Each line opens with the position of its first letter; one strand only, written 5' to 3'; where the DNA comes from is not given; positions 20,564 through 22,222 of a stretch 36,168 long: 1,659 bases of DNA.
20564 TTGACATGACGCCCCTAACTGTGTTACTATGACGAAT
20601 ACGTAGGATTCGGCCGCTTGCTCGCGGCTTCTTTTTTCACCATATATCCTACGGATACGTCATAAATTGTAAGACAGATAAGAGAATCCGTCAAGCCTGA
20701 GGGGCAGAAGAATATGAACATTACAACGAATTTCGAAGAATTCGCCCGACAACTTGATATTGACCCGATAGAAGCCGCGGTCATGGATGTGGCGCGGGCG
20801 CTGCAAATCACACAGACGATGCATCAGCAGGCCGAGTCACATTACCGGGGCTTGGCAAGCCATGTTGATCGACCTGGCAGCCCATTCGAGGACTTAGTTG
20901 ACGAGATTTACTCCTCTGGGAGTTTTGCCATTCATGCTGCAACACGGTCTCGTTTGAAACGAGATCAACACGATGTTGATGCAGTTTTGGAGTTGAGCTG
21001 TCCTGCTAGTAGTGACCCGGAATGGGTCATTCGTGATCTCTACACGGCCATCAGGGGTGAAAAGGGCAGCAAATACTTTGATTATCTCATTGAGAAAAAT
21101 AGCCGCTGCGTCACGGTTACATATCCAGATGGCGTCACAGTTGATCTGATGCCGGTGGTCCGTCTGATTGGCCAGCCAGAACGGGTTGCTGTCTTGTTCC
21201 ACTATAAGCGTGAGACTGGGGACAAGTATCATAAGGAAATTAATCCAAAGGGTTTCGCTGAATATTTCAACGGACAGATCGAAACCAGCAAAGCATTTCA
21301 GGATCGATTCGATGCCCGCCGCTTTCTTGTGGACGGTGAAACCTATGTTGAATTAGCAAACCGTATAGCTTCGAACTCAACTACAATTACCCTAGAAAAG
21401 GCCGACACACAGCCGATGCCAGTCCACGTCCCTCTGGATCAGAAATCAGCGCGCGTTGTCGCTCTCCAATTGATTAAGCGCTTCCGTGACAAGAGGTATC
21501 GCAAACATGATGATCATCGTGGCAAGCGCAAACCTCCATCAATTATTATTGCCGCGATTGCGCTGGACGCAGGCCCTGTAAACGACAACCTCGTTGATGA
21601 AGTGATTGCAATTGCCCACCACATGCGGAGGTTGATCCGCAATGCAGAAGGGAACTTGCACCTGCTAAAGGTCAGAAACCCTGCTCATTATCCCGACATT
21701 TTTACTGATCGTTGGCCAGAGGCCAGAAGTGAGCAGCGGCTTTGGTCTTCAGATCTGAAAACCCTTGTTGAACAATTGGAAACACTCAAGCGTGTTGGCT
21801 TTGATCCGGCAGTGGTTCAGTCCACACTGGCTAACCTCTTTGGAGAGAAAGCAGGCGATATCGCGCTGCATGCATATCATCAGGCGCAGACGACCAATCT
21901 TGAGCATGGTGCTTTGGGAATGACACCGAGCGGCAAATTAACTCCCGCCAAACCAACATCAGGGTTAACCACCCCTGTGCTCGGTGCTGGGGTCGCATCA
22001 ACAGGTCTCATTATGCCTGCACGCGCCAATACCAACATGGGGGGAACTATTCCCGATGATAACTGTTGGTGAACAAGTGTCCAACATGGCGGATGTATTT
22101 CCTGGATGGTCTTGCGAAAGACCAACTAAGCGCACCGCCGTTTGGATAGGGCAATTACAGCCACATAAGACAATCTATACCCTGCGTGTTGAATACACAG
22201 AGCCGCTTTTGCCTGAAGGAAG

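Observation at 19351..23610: Complete short type II CBASS (CD-NTase, stand-alone E2, patatin) under a CapH/CapP-like switch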

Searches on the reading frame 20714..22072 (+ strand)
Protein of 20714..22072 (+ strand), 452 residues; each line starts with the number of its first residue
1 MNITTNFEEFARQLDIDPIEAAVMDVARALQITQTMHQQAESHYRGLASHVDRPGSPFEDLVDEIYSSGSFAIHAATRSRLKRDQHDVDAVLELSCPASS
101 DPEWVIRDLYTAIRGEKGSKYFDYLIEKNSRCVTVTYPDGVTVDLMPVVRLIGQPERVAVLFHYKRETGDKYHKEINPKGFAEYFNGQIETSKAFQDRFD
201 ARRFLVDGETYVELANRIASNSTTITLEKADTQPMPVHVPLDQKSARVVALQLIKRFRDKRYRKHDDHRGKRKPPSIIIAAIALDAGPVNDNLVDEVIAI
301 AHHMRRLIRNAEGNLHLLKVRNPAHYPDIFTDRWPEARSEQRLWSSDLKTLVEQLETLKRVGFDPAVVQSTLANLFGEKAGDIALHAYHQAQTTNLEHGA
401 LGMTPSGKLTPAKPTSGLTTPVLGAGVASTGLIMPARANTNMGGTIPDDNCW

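Call 3: search_protein_families(library=pfam, proteins=[window:20714-22072:+], max_evalue=0.01)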
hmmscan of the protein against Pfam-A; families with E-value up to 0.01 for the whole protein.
window:20714-22072:+ (452 aa): 1 family
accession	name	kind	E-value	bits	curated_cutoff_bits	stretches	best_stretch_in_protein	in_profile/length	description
PF18144.7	SMODS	-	1e-08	36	26.5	1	26-150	10-132/164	Second Messenger Oligonucleotide or Dinucleotide Synthetase domain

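Call 4: search_protein_families(library=padloc, proteins=[window:20714-22072:+], max_evalue=0.01)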
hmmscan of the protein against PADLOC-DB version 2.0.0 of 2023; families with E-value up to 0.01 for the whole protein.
window:20714-22072:+ (452 aa): 14 families
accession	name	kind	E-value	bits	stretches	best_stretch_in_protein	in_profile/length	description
PDLC00800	Cyclase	-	6.9e-149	494.8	1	4-446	4-419/420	oligonucleotide-cyclase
PDLC00813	Cyclase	-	1.4e-49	167.5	1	20-395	11-371/417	oligonucleotide-cyclase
PDLC00780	Cyclase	-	1.6e-40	137.4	1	20-412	10-373/388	oligonucleotide-cyclase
PDLC00815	Cyclase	-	2.5e-34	117.1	1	24-390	17-347/393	oligonucleotide-cyclase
PDLC00770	Cyclase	-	5.8e-30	102.6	1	19-392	8-365/509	oligonucleotide-cyclase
PDLC00816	Cyclase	-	1e-28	98.5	1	20-387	15-355/542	oligonucleotide-cyclase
PDLC00817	Cyclase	-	1.4e-17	61.9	1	25-404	28-399/419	oligonucleotide-cyclase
PDLC00798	Cyclase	-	5.7e-11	40.4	1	56-196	39-170/344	oligonucleotide-cyclase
PDLC00793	Cyclase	-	1e-10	39.4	1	38-193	23-167/462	oligonucleotide-cyclase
PDLC00787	Cyclase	-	3.6e-09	34.4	1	61-189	45-165/333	oligonucleotide-cyclase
PDLC00773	Cyclase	-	1.3e-06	26.3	1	34-150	18-130/334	oligonucleotide-cyclase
PDLC00797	Cyclase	-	7.9e-05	19.8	1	211-338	188-318/417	oligonucleotide-cyclase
PDLC00823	Cyclase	-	0.00022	19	1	19-150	5-125/285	oligonucleotide-cyclase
PDLC00774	Cyclase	-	0.00044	17.5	1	64-194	50-168/316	oligonucleotide-cyclase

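Call 6: search_solved_structures(query=window:20714-22072:+, max_evalue=0.01, show_alignments=2)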
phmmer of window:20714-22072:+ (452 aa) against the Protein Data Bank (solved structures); distinct sequences matched with E-value up to 0.01: 3.
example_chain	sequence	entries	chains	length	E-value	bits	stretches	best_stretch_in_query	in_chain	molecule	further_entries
7ljn_A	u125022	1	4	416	1.8e-39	139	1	16-443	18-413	CD-NTase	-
8hsb_A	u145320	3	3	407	1.1e-09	40.9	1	25-340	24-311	CdnG | SmCdnG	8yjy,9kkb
9woo_A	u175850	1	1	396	4.8e-07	32.2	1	27-346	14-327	Cyclic GMP-AMP synthase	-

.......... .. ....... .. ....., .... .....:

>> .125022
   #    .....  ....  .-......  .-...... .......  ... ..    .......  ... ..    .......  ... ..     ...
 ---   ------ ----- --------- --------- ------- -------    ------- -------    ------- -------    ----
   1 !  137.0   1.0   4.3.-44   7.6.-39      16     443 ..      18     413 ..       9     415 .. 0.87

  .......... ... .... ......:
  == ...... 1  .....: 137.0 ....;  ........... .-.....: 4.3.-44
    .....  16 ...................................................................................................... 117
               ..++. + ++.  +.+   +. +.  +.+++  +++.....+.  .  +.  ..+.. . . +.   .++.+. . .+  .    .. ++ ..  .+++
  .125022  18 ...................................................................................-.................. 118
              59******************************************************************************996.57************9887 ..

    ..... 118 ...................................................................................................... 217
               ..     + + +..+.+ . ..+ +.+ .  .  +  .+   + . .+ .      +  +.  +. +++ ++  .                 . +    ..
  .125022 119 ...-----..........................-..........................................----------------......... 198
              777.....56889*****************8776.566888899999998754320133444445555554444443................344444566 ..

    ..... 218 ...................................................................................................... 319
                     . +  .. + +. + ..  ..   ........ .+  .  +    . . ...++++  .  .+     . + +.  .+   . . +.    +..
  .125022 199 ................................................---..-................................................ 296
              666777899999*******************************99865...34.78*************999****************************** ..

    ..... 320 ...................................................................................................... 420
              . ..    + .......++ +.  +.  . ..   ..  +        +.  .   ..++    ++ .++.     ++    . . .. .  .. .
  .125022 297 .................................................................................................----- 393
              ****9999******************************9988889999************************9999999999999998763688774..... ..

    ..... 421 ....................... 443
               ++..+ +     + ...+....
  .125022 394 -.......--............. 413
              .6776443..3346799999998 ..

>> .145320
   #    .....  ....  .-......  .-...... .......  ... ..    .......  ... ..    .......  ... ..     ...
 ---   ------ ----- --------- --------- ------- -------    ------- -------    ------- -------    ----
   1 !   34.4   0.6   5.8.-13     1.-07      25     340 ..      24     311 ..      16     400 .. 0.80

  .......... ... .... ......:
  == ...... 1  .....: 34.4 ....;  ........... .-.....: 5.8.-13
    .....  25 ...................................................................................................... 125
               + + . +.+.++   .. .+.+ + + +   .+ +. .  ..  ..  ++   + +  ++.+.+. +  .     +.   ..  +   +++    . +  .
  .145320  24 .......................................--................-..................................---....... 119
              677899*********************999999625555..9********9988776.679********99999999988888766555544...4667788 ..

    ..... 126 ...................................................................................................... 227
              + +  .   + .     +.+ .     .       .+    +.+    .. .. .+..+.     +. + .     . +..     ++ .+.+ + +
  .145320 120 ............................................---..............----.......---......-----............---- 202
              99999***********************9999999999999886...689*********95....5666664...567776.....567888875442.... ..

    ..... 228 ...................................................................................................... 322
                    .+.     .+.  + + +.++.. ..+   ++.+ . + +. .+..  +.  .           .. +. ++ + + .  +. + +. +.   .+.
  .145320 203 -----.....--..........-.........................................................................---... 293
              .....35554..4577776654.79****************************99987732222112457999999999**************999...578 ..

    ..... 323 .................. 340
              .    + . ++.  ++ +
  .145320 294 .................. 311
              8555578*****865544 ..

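Call 19: find_homologous_proteins(query=window:20714-22072:+, max_evalue=1e-20)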
Query window:20714-22072:+ (452 aa): 349 proteins with E <= 1e-20 among 8000 candidates; the best 120 are listed.
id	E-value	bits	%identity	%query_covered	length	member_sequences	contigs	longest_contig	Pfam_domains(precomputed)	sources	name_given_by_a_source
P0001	0.0e+0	1009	98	100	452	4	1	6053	PF18144.8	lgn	-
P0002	4.5e-281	950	92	100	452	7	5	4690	PF18144.8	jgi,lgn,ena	-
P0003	8.0e-266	900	87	100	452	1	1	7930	PF18144.8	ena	-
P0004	6.4e-255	864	81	100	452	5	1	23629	PF18144.8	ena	-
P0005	4.7e-236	802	76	100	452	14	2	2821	PF18144.8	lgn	-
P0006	4.2e-233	792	75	100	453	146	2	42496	PF18144.8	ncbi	-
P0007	1.6e-225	767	74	100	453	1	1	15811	PF18144.8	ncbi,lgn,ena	-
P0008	1.0e-223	761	75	100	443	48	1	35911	PF18144.8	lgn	-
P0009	4.9e-223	759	71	100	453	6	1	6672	PF18144.8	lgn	-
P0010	2.5e-222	756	73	100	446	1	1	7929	PF18144.8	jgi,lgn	-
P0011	3.4e-222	756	72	100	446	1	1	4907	PF18144.8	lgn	-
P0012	1.1e-221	754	73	100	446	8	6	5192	PF18144.8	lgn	-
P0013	2.9e-220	750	73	100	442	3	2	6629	PF18144.8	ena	-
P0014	2.9e-219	746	73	100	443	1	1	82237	PF18144.8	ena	-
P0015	1.2e-216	738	72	100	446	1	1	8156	PF18144.8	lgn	-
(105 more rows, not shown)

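Call 22: find_related_loci(query=A1, collection=genome_contigs, flank=6000)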
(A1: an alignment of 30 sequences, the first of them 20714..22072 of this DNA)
Query A1 (452 aa) in genome_contigs; peptide patterns used: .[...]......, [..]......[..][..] (x = any residue, [..] = any of these).
220 stretches matched a pattern; 187 encode a relative of the query (tblastn E <= 1e-3); the best 80 are kept; 80 distinct loci.
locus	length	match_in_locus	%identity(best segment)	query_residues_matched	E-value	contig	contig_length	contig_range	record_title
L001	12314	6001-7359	75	1-452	0e+0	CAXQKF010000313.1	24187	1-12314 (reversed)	MAG: Donghicola sp. isolate 3um_A1B0804_2.50 genome assembly, contig: k127_1055506, whole genome shotgun sequence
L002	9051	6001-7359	74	1-452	0e+0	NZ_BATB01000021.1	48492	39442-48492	Limimaricola cinnabarinus LL-001, whole genome shotgun sequence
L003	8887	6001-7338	74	1-452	0e+0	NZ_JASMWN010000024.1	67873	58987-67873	Sedimentitalea todarodis strain KHS03 NODE_24_length_67873_cov_71.602185, whole genome shotgun sequence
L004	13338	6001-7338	74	1-452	0e+0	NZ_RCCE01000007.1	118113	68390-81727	Litoreibacter meonggei strain DSM 29466 Ga0104492_107, whole genome shotgun sequence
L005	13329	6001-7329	75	1-452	0e+0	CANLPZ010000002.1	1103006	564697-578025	uncultured Rhodobacteraceae bacterium isolate 943.fasta genome assembly, contig: NODE_2, whole genome shotgun sequence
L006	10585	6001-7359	75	1-452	0e+0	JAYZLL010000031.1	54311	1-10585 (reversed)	MAG: Pseudomonadota bacterium isolate XB_MAG305 DB_MAG305_0031, whole genome shotgun sequence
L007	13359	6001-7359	74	1-452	0e+0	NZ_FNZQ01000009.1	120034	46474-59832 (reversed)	Jannaschia helgolandensis strain DSM 14858, whole genome shotgun sequence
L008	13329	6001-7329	74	1-452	0e+0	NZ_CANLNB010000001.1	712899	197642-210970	Uncultured Aliiroseovarius sp. isolate 3-1481.fasta NODE_1, whole genome shotgun sequence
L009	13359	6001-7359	75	1-452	0e+0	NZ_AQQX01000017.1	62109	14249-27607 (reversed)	Pseudooceanicola atlanticus strain 22II-s11g contig17, whole genome shotgun sequence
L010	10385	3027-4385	75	1-452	0e+0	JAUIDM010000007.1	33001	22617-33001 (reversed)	MAG: Alphaproteobacteria bacterium isolate 7_bin.73 NODE_1521_length_33001_cov_2.207368, whole genome shotgun sequence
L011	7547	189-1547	75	1-452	0e+0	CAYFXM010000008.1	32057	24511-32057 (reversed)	MAG TPA_asm: uncultured Actibacterium sp. isolate ERP108616_co2_226 genome assembly, contig: NODE_1712_length_32057_cov_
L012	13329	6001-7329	74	1-452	0e+0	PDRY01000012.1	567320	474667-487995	MAG: Rhodobacterales bacterium isolate DOLJORAL78_64_13 DolJOral78_scaffold_0, whole genome shotgun sequence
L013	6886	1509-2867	75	1-452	0e+0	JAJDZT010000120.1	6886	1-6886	MAG: Silicimonas sp. isolate jk18x7bins.10 k141_2476120, whole genome shotgun sequence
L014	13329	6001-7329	74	1-452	0e+0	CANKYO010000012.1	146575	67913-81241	uncultured Rhodobacteraceae bacterium isolate 2-733-G.fasta genome assembly, contig: NODE_12, whole genome shotgun seque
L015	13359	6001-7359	75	1-452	0e+0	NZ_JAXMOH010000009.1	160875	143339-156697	MAG: Thalassovita sp. isolate EC_MBin.47 ECX_189CoAssmbCtg, whole genome shotgun sequence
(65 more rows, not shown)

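Call 56: predict_structure(alignment_id=A1)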
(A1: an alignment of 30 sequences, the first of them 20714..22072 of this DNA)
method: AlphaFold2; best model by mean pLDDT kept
length: 452 residues; sequences in the alignment: 30
mean_pLDDT: 83.0   pTM: 0.82
mean pLDDT of the five models: 83.0, 82.3, 81.3, 80.1, 79.2
residues with pLDDT >= 90: 281; 70-90: 82; 50-70: 29; < 50: 60
segments of 3 or more residues with pLDDT < 50: 1-4, 223-231, 407-410, 413-452
pLDDT, mean of each block of 10 residues (from residue 1): 56 83 95 88 96 96 94 88 83 96 97 94 95 95 96 91 92 94 93 92 88 81 47 62 94 94 74 92 95 97 98 95 94 90 95 96 92 92 92 72 51 39 29 38 35 29
secondary structure, 60 per line:
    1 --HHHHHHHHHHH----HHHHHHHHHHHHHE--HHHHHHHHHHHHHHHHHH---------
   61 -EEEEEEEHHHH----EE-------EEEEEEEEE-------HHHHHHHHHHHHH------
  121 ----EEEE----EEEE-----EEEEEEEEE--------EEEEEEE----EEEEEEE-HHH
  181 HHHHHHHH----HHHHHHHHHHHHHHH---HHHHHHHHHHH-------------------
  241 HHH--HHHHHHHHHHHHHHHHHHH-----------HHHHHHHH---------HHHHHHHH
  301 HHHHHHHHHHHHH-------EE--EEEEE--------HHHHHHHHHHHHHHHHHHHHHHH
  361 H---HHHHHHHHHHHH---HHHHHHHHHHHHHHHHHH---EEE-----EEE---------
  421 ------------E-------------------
elements in order: H3-13 H18-30 H34-51 E62-68 H69-72 E86-94 H102-114 E125-128 E133-136 E142-150 E159-165 E170-176 H178-188 H193-207 H211-221 H246-264 H276-283 H293-313 E325-329 H338-361 H365-376 H380-397 E401-403 E409-411

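Call 58: fold_search(model_id=the predicted structure, library=pdb)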
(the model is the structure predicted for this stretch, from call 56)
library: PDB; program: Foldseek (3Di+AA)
matches with E <= 10: 398; with E <= 0.001: 132
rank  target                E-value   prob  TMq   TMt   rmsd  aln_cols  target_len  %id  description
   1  7ljn_B                5.6e-23  1.00  0.65  0.87   3.5       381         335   28  Structure of the Bradyrhizobium diazoefficiens CD-NTase CdnG in complex with GTP (released 2021-06-02)
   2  7ljn_C                5.9e-23  1.00  0.65  0.86   4.2       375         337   28  Structure of the Bradyrhizobium diazoefficiens CD-NTase CdnG in complex with GTP (released 2021-06-02)
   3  7ljn_D                6.5e-23  1.00  0.66  0.86   3.4       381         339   28  Structure of the Bradyrhizobium diazoefficiens CD-NTase CdnG in complex with GTP (released 2021-06-02)
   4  7ljn_A                9.1e-23  1.00  0.67  0.87   4.1       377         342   28  Structure of the Bradyrhizobium diazoefficiens CD-NTase CdnG in complex with GTP (released 2021-06-02)
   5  8yjy_A                7.7e-15  1.00  0.60  0.71   6.8       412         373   19  Cryo-EM Structure of CdnG-E2 complex from Serratia marcescens (released 2024-05-01)
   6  8hsb_A                4.7e-14  1.00  0.61  0.73   8.1       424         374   19  Cryo-EM Structure of CdnG-E2 complex from Serratia marcescens (UltrAuFoil) (released 2024-05-01)
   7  7ljo                  2.0e-11  1.00  0.54  0.81   4.8       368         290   13  Structure of the Bacteroides fragilis CD-NTase CdnB in complex with ADP (released 2021-06-02)
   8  8ysn                  2.2e-10  1.00  0.53  0.73   4.5       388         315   18  Crystal structure of the Deinococcus wulumuqiensis CD-NTase DwCdnB Ear-cut mutant (released 2025-01-29)
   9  6p82_D                7.4e-10  1.00  0.49  0.72   6.0       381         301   12  Structure of P. aeruginosa ATCC27853 CdnD, Apo form 1 (released 2019-12-25)
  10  6p8u_A                7.4e-10  1.00  0.48  0.69   6.2       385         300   13  Structure of P. aeruginosa ATCC27853 CdnD:HORMA2:Peptide 1 complex (released 2019-12-25)
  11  4txz_A                1.1e-08  1.00  0.44  0.52  16.1       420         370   14  Crystal structure of Vibrio cholerae DncV cyclic AMP-GMP synthase in complex with nonhydrolyzable GTP (released 2014-08-13)
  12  7d4j                  1.7e-08  1.00  0.51  0.64   6.5       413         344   11  ddATP complex of cyclic trinucleotide synthase CdnD (released 2021-03-17)
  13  7d48                  2.2e-08  1.00  0.50  0.61   8.3       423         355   11  apo-form cyclic trinucleotide synthase CdnD (released 2021-03-17)
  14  4txz_B                3.5e-08  1.00  0.45  0.54  16.1       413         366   12  Crystal structure of Vibrio cholerae DncV cyclic AMP-GMP synthase in complex with nonhydrolyzable GTP (released 2014-08-13)
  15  4xj1                  3.5e-08  1.00  0.44  0.52  16.2       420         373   13  Crystal structure of Vibrio cholerae DncV apo form (released 2015-04-29)
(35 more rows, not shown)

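Call 67: search_dna_similar(query=window:20714-22072:+, collection=plasmids, mode=protein, max_rows=15)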
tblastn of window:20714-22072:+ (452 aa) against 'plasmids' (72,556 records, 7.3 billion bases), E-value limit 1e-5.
Records with a match: 32; places in all: 32; records where one place covers at least 80% of the query: 23.
Best place of each record, by identity: 60-80% 3; <60% 29.
By first word of the organism name: Cereibacter 6; Phaeobacter 4; Thioclava 2; Roseobacter 2; Salipiger 1; Marinibacterium 1; Sphingobium 1; Limimaricola 1; Qingshengfaniella 1; arsenite-oxidising 1; and 12 more.
By predicted mobility (MOB-suite, as given by PLSDB): conjugative 18; non-mobilizable 9; mobilizable 5.
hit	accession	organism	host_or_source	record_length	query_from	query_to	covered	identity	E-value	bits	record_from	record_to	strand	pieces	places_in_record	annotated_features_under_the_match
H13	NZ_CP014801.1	Salipiger profundus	single cell,environmental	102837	1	452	100%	75.7%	0e+0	650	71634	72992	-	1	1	nucleotidyltransferase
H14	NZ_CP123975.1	Thioclava nitratireducens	Chrysomallon squamiferum,gills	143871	1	452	100%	75.5%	0e+0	649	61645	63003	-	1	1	nucleotidyltransferase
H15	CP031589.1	Marinibacterium anthonyi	Isolate culture,marine surface water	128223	1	452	100%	74.8%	0e+0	678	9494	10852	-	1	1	hypothetical protein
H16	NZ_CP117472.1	Sphingobium sp. YC-XJ3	whole organism,Contaminated soil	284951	20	444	94%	40.5%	7e-89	303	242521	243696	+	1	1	nucleotidyltransferase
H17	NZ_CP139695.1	Limimaricola variabilis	Bacterial Culture,hydrothermal vent ...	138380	19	420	89%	27.3%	2e-24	114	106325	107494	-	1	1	nucleotidyltransferase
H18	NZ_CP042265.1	Qingshengfaniella alkalisoli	cell culture,saline soil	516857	19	418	88%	26.8%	3e-27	122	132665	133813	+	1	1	nucleotidyltransferase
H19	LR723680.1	arsenite-oxidising bacterium NT-25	moist arsenopyrite (FeAsS)-containing ...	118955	1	379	84%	27.4%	4e-28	125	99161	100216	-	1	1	nucleotidyltransferase | hypothetical protein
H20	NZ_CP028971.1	Aminobacter sp. MSH1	Soil,Dichlobenil-treated soil sampled ...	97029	17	405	86%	26.7%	1e-24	114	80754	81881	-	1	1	nucleotidyltransferase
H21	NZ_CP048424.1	Rhizobium daejeonense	Cell,soil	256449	1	379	84%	27.1%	1e-27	124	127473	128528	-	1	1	nucleotidyltransferase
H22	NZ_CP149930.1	Thioclava sp. GXIMD4216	pure culture,mangrove soil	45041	19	388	82%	27.5%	2e-25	117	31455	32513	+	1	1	nucleotidyltransferase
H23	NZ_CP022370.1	Bosea sp. AS-1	-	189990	17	379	80%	27.9%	2e-24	114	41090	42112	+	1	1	nucleotidyltransferase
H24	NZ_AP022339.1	Mameliella alba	-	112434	4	388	85%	25.6%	2e-19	99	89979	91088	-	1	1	nucleotidyltransferase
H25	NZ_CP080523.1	Mesorhizobium sp. AR10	Astragalus sp.,Cell culture,root nodule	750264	17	379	80%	26.8%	7e-23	109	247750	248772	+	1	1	nucleotidyltransferase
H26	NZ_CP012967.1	Cereibacter sphaeroides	cell culture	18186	19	399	84%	25.4%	1e-18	96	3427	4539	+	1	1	nucleotidyltransferase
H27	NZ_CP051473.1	Cereibacter sphaeroides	cell culture,laboratory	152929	19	399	84%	25.4%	1e-18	96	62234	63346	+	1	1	nucleotidyltransferase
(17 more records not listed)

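Call 68: get_annotated_region(hit=H13, flank=3500)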
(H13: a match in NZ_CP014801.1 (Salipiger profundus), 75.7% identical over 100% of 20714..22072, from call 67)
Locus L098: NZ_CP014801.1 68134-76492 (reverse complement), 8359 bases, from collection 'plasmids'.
description: Salipiger profundus strain JLT2016 plasmid pTPRO5, complete sequence
organism: Salipiger profundus (NCBI taxid 1229727)
taxonomy: Bacteria; Pseudomonadota; Alphaproteobacteria; Rhodobacterales; Roseobacteraceae; Salipiger; Salipiger profundus
host: -; source: single cell,environmental; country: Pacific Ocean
typing (MOB-suite, as given by PLSDB): conjugative; replicon rep_cluster_610; relaxase MOBP; mating-pair formation MPF_T
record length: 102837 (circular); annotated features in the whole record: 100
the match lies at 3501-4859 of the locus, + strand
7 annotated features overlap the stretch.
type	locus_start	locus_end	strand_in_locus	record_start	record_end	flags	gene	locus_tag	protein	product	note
CDS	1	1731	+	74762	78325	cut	-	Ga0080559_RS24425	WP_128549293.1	tetratricopeptide repeat protein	-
CDS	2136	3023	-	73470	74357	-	-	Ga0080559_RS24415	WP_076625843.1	ImmA/IrrE family metallo-endopeptidase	-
CDS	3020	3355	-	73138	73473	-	-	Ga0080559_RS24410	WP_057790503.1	helix-turn-helix transcriptional regulator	-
CDS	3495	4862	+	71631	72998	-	-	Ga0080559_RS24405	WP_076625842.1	nucleotidyltransferase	-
CDS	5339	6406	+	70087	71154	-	-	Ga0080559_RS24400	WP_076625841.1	CBASS cGAMP-activated phospholipase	-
CDS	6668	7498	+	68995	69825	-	-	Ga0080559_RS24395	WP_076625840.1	type IV toxin-antitoxin system AbiEi family antitoxin domain-containing protein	-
CDS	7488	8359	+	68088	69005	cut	-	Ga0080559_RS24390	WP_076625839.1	nucleotidyl transferase AbiEii/AbiGii toxin family protein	-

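Call 69: search_protein_families(library=ncbifam, proteins=[window:20714-22072:+], max_evalue=0.001)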
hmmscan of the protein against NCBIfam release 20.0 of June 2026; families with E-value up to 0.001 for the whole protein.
window:20714-22072:+ (452 aa): 1 family
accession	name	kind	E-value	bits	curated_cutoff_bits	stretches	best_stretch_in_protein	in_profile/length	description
NF041117.1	CBASS_cyclase_b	equivalog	1.7e-05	24.6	200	1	29-186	7-147/275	CBASS oligonucleotide cyclase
